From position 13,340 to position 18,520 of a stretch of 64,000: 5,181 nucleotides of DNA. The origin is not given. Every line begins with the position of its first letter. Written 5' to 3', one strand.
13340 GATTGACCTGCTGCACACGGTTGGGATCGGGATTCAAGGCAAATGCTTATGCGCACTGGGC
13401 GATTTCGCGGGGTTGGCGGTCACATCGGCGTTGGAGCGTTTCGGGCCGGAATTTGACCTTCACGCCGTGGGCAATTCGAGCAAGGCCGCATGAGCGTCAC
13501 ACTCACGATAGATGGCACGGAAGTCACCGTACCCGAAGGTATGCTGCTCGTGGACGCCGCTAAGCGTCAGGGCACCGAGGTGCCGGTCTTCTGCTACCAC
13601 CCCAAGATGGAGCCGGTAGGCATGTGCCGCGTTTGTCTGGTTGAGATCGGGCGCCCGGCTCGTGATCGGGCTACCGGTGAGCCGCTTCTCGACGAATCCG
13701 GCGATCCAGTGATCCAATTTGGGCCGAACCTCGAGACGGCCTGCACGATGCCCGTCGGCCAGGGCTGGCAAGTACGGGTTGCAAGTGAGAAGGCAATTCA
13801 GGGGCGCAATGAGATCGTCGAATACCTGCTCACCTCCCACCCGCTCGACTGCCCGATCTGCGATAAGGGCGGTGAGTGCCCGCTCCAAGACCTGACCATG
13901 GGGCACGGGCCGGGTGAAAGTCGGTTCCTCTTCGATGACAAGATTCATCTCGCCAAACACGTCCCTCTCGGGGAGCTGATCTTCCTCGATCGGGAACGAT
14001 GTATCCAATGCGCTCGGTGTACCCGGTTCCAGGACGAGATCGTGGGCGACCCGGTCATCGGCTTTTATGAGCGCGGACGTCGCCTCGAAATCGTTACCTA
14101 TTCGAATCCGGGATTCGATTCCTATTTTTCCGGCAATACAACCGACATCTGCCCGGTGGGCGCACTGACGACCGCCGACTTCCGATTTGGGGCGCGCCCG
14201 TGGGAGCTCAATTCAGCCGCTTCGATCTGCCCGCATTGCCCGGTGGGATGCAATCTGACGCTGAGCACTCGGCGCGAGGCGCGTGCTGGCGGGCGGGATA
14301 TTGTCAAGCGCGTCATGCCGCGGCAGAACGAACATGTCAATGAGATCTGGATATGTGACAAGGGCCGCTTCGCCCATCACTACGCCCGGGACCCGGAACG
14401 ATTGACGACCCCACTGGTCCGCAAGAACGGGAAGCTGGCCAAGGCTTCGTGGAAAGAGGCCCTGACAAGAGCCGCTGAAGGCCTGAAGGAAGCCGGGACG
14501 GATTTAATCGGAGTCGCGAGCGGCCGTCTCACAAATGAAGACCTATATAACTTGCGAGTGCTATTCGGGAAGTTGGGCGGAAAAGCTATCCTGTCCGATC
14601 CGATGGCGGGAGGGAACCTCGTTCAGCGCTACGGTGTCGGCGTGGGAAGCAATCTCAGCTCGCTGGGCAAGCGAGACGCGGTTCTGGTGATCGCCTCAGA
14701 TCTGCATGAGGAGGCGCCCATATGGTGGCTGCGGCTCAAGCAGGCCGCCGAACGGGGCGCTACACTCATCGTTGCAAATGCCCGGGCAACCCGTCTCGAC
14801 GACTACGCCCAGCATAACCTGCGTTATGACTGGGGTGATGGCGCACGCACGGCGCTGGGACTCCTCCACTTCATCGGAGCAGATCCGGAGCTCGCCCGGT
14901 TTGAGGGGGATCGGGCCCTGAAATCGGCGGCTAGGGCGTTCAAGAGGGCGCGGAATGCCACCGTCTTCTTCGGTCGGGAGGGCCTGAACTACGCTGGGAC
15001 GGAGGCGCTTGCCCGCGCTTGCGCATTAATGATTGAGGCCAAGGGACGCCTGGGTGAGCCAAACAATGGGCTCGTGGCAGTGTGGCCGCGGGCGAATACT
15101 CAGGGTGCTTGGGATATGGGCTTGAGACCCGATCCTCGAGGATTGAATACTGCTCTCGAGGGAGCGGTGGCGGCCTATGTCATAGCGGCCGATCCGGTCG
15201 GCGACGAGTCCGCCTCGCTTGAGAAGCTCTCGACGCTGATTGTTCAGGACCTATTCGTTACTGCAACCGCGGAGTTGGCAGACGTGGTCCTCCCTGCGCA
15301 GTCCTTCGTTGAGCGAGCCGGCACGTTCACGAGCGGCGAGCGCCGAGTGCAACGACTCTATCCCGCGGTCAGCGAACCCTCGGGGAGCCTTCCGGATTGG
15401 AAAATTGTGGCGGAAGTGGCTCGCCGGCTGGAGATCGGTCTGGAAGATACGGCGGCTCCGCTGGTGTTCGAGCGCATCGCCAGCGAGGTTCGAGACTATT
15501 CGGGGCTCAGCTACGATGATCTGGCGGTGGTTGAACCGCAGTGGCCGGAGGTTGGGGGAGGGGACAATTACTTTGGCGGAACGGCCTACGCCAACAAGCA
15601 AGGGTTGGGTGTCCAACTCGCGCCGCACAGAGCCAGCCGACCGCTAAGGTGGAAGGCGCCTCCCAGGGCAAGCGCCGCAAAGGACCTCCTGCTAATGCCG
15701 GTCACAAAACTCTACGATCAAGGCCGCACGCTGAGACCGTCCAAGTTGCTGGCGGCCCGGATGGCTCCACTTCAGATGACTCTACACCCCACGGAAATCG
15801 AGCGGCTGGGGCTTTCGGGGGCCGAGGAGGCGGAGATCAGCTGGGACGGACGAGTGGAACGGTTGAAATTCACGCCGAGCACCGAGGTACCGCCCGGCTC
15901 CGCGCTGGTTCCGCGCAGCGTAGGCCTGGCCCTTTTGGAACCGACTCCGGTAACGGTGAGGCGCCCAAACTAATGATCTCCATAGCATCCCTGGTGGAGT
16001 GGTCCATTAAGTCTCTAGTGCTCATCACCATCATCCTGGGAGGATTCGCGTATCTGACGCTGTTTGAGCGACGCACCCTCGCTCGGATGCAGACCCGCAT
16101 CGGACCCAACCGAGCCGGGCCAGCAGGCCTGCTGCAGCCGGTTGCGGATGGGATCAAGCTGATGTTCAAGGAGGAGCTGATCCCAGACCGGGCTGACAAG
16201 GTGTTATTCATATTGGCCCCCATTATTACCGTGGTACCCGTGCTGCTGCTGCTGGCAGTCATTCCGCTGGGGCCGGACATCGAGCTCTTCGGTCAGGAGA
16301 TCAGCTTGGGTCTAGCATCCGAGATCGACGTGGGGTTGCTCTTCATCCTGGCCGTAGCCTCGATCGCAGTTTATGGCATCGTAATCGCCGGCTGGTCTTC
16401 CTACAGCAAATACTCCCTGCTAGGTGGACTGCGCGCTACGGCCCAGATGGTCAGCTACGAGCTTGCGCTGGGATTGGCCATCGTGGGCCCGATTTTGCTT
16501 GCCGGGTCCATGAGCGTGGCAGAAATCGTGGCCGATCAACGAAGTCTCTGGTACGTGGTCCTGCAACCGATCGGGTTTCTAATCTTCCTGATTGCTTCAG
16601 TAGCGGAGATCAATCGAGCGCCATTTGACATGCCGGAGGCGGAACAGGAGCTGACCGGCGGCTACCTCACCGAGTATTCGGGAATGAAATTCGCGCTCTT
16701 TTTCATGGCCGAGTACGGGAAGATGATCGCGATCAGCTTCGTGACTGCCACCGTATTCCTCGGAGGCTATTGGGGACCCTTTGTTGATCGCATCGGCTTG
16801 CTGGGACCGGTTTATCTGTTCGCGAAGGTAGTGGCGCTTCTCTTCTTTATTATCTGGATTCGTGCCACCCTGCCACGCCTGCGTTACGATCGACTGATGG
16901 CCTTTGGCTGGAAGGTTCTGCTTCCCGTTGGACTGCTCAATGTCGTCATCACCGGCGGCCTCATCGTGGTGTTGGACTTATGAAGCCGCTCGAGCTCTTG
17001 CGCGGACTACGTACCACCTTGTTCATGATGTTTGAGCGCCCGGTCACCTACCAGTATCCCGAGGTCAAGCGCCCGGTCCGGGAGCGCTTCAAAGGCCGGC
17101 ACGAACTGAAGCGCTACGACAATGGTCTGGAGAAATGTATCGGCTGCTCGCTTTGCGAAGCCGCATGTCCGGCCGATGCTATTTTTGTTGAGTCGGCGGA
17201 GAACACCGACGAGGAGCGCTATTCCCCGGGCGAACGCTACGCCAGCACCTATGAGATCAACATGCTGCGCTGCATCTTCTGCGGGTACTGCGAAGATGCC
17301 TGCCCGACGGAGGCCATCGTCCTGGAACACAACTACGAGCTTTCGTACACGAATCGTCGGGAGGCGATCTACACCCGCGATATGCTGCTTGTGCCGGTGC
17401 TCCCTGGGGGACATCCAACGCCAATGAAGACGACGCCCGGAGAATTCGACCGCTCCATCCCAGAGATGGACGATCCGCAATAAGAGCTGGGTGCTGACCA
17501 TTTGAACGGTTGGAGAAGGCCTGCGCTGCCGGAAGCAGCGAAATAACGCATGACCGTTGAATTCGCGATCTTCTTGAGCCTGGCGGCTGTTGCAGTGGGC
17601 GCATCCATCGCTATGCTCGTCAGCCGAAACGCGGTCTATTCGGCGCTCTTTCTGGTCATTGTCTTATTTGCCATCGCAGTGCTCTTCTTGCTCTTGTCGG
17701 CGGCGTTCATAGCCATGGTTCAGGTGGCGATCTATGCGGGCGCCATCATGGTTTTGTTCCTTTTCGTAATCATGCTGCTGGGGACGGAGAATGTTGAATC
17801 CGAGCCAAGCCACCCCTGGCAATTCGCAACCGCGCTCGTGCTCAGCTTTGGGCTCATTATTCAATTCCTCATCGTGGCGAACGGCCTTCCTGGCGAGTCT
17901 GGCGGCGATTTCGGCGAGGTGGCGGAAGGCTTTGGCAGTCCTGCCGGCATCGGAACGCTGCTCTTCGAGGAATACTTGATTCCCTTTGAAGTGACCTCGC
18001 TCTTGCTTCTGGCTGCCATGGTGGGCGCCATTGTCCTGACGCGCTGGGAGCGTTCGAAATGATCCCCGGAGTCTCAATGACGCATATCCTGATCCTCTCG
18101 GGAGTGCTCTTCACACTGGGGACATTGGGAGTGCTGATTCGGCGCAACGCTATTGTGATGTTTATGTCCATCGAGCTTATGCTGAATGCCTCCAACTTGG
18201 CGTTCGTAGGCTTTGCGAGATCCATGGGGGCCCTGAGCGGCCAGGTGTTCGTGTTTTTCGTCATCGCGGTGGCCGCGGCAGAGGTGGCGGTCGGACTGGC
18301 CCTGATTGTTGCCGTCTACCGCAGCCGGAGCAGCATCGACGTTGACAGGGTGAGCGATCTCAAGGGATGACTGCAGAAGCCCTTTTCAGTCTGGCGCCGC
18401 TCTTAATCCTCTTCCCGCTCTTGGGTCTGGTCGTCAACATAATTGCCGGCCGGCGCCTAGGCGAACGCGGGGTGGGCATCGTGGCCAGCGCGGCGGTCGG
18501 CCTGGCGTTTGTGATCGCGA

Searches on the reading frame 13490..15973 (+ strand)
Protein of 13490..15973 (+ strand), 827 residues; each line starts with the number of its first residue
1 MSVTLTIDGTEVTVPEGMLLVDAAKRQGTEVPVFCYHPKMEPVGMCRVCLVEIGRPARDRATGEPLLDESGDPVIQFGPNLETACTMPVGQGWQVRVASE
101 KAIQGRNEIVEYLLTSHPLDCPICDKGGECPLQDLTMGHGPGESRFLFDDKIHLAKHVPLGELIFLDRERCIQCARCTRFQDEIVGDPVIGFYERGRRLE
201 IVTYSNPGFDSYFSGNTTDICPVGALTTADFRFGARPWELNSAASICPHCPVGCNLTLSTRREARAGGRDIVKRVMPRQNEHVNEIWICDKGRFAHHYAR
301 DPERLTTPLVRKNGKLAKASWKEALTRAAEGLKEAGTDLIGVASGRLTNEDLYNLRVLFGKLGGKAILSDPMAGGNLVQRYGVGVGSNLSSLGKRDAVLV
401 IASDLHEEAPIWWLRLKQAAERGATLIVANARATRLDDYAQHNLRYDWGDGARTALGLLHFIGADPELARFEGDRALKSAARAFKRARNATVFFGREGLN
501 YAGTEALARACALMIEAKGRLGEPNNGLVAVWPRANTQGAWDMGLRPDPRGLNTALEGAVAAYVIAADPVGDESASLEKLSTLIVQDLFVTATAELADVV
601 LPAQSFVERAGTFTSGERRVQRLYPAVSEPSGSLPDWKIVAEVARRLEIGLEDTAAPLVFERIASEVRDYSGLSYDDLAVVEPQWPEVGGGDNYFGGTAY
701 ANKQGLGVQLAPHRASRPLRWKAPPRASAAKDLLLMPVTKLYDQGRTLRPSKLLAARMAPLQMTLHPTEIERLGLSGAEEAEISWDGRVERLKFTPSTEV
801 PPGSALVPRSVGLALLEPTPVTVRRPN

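Call 51: search_protein_families(library=pfam, proteins=[window:13490-15973:+], max_evalue=0.001)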
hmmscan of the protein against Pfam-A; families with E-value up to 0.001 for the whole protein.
window:13490-15973:+ (827 aa): 7 families
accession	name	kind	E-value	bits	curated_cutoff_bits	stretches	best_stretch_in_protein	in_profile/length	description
PF00384.28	Molybdopterin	-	4.9e-38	131.5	24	1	304-645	1-352/353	Molybdopterin oxidoreductase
PF22117.2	Fer4_Nqo3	-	9.8e-23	80.6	27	1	161-227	1-67/67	NADH-quinone oxidoreductase subunit 3, ferredoxin-like domain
PF10588.14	NADH-G_4Fe-4S_3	-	3e-15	55.9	27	1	106-145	1-40/40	NADH-ubiquinone oxidoreductase-G iron-sulfur binding region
PF13510.11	Fer2_4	-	5.1e-13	49.3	22.8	1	2-97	3-79/82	2Fe-2S iron-sulfur cluster binding domain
PF22151.2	Fer4_NDSU1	-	5.5e-09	35.8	23.8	1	252-296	13-50/51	NADH-ubiquinone oxidoreductase NDSU1/NuoG-like, 4Fe-4S domain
PF04879.21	Molybdop_Fe4S4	-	1.4e-08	35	22.7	1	244-298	5-52/55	Molybdopterin oxidoreductase Fe4S4 domain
PF00111.32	Fer2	-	1.7e-07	31.5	21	1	6-57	2-51/77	2Fe-2S iron-sulfur cluster binding domain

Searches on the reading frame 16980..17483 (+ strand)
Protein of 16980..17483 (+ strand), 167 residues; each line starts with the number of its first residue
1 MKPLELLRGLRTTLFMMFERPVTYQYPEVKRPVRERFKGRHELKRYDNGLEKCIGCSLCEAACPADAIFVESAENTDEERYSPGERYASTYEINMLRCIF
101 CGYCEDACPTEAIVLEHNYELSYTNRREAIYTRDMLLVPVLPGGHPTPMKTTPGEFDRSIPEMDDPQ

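Call 51: search_protein_families(library=pfam, proteins=[window:16980-17483:+], max_evalue=0.001)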
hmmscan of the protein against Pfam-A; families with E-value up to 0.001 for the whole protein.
window:16980-17483:+ (167 aa): 14 families
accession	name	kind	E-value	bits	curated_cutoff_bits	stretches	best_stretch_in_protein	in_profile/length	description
PF00037.32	Fer4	-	1.9e-15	56.4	21.1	2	91-113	1-23/24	4Fe-4S binding domain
PF12838.12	Fer4_7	-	1.5e-12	48.2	27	1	52-112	1-52/52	4Fe-4S dicluster domain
PF13187.11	Fer4_9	-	1.1e-11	45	27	2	52-113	1-52/52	4Fe-4S dicluster domain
PF13484.11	Fer4_16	-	4.4e-10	40.6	30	1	97-125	1-28/66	4Fe-4S double cluster binding domain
PF13237.11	Fer4_10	-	1.1e-09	38.5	25.5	1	50-109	6-53/53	4Fe-4S dicluster domain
PF13183.11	Fer4_8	-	1.9e-09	38.3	27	1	50-110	2-66/68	4Fe-4S dicluster domain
PF13534.11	Fer4_17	-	9.2e-09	36.2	22.2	1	32-66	25-59/61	4Fe-4S dicluster domain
PF12837.12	Fer4_6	-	9.4e-09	35.3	25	1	51-68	7-24/24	4Fe-4S binding domain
PF14697.11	Fer4_21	-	1.5e-08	35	35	1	51-68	39-57/59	4Fe-4S dicluster domain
PF12797.12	Fer4_2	-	2.4e-08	33.8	24.5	1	50-65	7-22/22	4Fe-4S binding domain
PF17179.9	Fer4_22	-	3.6e-06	28.2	27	0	28-66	56-94/95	4Fe-4S dicluster domain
PF25160.1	LdpA_Fe-S-bd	-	4.3e-06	26.9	27.6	0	51-70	26-45/49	LdpA Fe-S cluster-binding domain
PF12800.12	Fer4_4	-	1.2e-05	25.7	24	0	51-65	2-16/17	4Fe-4S binding domain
PF12798.12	Fer4_3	-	6e-05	24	27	0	98-112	1-15/15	4Fe-4S binding domain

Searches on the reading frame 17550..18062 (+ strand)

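Call 51: search_protein_families(library=pfam, proteins=[window:17550-18062:+], max_evalue=0.001)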
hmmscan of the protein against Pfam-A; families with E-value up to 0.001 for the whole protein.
window:17550-18062:+ (170 aa): 1 family
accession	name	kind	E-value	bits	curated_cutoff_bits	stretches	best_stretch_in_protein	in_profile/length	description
PF00499.25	Oxidored_q3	-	3e-39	134.5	33.2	1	19-163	2-146/146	NADH-ubiquinone/plastoquinone oxidoreductase chain 6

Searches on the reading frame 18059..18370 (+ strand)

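Call 51: search_protein_families(library=pfam, proteins=[window:18059-18370:+], max_evalue=0.001)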
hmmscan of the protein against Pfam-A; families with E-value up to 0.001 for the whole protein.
window:18059-18370:+ (103 aa): 1 family
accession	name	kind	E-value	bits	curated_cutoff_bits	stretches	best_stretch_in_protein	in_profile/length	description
PF00420.29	Oxidored_q2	-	4.3e-30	103.7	26.1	1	9-102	1-94/95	NADH-ubiquinone/plastoquinone oxidoreductase chain 4L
